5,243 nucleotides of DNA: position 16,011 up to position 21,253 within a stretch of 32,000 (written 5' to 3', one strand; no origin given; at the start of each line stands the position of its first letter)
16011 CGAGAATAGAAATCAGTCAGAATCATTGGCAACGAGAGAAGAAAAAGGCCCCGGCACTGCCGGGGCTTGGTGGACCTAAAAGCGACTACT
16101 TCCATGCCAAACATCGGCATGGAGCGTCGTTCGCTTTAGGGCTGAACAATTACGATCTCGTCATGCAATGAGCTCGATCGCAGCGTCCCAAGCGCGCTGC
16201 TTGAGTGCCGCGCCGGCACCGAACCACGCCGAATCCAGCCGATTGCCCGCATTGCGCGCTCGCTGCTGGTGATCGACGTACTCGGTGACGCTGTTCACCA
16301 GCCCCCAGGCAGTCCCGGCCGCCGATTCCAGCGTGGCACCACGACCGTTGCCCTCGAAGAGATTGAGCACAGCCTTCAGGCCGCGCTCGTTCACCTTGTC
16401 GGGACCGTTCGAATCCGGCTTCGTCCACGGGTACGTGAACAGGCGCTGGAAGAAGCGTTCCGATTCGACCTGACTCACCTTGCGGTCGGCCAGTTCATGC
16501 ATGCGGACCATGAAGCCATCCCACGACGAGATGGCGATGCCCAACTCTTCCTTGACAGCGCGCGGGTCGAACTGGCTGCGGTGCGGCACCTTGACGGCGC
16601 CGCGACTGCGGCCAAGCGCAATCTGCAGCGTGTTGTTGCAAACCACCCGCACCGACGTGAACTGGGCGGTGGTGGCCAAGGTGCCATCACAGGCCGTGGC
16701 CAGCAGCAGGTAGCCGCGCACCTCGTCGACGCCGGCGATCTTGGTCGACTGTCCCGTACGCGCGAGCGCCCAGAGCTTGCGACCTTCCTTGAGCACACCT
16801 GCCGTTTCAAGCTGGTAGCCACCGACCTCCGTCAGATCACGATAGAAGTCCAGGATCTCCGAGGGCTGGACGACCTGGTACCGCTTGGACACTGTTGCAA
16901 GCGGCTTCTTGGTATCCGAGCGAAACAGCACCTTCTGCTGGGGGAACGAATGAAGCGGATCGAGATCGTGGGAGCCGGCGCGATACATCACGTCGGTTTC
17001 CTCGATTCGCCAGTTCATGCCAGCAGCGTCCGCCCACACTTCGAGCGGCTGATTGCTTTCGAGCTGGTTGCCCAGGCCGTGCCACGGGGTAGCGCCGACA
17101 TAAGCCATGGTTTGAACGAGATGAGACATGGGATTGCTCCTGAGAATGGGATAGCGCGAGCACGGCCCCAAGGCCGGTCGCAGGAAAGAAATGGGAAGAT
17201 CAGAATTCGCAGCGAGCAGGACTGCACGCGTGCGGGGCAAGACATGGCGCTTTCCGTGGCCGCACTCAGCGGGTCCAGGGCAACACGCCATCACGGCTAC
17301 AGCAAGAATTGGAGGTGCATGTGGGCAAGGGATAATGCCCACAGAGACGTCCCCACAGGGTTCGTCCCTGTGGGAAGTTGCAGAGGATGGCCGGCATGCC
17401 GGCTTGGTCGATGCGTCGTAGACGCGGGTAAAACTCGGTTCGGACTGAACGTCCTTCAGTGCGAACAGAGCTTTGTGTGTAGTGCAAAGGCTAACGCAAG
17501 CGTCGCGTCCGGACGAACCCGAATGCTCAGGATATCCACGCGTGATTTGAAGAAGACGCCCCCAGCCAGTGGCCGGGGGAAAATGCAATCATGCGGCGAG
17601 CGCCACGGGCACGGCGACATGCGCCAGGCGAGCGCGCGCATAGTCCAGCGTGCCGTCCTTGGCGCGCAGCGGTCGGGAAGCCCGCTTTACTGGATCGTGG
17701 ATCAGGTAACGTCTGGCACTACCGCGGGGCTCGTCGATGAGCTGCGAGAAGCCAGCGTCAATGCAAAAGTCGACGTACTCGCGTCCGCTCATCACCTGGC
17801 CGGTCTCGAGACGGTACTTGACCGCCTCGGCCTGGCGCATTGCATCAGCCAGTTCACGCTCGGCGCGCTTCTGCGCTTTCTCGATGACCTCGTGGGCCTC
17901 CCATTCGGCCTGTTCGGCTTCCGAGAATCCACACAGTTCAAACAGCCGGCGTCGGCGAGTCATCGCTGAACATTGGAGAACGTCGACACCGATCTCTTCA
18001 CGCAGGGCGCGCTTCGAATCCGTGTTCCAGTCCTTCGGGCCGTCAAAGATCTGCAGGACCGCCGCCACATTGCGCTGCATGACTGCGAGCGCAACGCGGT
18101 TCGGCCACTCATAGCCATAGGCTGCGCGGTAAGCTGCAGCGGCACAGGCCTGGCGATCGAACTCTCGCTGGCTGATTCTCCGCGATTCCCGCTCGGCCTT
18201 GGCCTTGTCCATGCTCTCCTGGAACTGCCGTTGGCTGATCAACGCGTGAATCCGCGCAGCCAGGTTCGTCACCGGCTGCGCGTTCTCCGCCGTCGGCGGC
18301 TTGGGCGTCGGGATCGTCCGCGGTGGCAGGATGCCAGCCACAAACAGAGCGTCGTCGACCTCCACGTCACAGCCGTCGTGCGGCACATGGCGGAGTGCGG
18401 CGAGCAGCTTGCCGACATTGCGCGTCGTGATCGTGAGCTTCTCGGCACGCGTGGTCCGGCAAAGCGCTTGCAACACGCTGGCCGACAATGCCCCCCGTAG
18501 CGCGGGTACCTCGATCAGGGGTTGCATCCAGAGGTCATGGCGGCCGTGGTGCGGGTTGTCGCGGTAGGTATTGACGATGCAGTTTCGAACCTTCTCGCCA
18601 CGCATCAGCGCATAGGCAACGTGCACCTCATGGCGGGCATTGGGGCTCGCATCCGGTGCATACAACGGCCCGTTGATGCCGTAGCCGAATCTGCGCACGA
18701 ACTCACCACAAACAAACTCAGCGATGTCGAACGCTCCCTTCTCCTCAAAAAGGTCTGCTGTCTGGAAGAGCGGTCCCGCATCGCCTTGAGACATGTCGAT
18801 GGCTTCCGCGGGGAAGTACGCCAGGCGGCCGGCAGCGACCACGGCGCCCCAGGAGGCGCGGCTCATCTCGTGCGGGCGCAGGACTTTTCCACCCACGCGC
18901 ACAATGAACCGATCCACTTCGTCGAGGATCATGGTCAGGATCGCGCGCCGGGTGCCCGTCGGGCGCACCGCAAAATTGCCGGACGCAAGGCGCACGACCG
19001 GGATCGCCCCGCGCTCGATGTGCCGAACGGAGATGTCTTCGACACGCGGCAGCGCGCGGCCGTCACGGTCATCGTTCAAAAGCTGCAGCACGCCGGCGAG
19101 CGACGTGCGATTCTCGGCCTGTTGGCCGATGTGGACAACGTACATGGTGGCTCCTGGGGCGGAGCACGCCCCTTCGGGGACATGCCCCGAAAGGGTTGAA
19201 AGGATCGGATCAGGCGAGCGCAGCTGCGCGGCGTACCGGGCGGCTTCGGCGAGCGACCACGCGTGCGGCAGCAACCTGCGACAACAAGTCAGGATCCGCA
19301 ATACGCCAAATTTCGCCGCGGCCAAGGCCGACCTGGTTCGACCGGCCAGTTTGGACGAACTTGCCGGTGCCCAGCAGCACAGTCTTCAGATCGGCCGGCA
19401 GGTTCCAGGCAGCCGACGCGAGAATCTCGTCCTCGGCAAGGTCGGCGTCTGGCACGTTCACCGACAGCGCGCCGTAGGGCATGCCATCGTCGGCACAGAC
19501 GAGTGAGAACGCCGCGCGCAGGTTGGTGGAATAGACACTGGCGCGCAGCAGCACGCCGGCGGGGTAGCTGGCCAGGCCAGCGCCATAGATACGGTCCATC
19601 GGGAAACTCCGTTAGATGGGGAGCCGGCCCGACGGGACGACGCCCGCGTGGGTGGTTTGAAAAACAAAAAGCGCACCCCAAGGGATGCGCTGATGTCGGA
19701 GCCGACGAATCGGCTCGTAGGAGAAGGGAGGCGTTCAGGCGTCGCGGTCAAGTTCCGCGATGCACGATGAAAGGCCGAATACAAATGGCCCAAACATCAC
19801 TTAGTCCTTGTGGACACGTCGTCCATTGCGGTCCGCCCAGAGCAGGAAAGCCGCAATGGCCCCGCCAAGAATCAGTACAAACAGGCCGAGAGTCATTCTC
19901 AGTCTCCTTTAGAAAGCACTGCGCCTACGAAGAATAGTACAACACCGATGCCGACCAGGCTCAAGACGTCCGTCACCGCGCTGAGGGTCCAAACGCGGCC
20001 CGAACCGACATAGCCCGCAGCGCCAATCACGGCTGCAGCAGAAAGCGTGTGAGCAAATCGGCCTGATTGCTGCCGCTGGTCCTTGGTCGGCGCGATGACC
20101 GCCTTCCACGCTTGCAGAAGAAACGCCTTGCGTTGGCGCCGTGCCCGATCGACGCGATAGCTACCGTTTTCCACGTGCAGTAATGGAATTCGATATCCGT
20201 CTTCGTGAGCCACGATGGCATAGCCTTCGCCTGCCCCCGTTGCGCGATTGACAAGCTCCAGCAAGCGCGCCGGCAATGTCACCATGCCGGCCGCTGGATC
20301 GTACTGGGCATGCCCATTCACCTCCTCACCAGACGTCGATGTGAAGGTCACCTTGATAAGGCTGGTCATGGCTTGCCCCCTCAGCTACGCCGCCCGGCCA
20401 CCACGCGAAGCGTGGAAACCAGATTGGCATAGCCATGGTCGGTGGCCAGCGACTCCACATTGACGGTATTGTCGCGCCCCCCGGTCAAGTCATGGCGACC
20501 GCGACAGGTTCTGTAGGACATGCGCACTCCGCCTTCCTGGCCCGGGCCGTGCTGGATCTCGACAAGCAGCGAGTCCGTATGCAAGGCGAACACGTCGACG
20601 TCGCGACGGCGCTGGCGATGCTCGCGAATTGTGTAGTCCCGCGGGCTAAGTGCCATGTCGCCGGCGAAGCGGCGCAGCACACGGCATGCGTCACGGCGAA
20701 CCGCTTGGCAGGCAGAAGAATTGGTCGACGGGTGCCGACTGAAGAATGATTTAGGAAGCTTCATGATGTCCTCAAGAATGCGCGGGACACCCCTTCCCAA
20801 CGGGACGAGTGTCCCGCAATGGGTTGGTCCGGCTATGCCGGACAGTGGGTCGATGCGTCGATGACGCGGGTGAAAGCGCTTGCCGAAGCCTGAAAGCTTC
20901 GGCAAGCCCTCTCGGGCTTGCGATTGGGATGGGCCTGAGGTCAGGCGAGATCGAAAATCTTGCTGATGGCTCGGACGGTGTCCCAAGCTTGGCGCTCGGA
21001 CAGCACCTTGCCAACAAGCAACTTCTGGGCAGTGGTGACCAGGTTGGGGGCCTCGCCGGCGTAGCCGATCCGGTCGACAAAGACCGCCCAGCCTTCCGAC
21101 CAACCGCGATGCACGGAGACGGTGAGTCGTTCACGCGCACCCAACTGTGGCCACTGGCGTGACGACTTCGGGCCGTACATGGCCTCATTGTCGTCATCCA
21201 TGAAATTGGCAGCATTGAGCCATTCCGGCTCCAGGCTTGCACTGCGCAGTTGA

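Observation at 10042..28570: Conserved ~23-nt motif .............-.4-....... repeated six times (plus one degenerate copy), always in the same orientation upstream of minus-strand transcription units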

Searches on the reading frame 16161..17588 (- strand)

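Call 8: search_protein_families(library=pfam, proteins=[window:16161-17588:-], max_evalue=0.01)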
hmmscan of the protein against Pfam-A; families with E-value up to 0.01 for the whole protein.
window:16161-17588:- (475 aa): 1 family
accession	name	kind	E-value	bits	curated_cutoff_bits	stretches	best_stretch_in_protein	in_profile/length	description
PF06067.16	DUF932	-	2.5e-72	243.8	23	1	229-455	1-227/227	Domain of unknown function (DUF932)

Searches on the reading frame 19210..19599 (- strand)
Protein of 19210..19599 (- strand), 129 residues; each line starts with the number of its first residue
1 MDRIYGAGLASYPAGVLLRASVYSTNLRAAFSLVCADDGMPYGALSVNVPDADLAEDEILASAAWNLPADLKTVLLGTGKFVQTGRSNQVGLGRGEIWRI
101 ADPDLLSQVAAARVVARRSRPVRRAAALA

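Call 71: search_protein_families(library=pfam, proteins=[window:19210-19599:-], max_evalue=0.05)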
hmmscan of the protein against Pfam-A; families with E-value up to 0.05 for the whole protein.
window:19210-19599:- (129 aa): 0 families

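Call 72: search_protein_families(library=ncbifam, proteins=[window:19210-19599:-], max_evalue=0.01)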
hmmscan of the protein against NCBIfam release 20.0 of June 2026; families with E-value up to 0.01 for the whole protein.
window:19210-19599:- (129 aa): 0 families

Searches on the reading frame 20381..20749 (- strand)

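Call 71: search_protein_families(library=pfam, proteins=[window:20381-20749:-], max_evalue=0.05)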
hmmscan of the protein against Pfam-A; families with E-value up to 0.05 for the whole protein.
window:20381-20749:- (122 aa): 1 family
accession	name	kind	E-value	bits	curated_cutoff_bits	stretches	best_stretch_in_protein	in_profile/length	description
PF08021.17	FAD_binding_9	-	0.0026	18.4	23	1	3-60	38-95/120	Siderophore-interacting FAD-binding domain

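Call 72: search_protein_families(library=ncbifam, proteins=[window:20381-20749:-], max_evalue=0.01)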
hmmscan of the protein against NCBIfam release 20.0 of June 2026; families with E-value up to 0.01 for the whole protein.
window:20381-20749:- (122 aa): 0 families

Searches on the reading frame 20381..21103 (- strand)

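Call 8: search_protein_families(library=pfam, proteins=[window:20381-21103:-], max_evalue=0.01)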
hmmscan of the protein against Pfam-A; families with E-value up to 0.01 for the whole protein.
window:20381-21103:- (240 aa): 1 family
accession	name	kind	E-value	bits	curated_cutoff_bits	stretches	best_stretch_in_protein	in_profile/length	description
PF08021.17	FAD_binding_9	-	0.0044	17.7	23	1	120-178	37-95/120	Siderophore-interacting FAD-binding domain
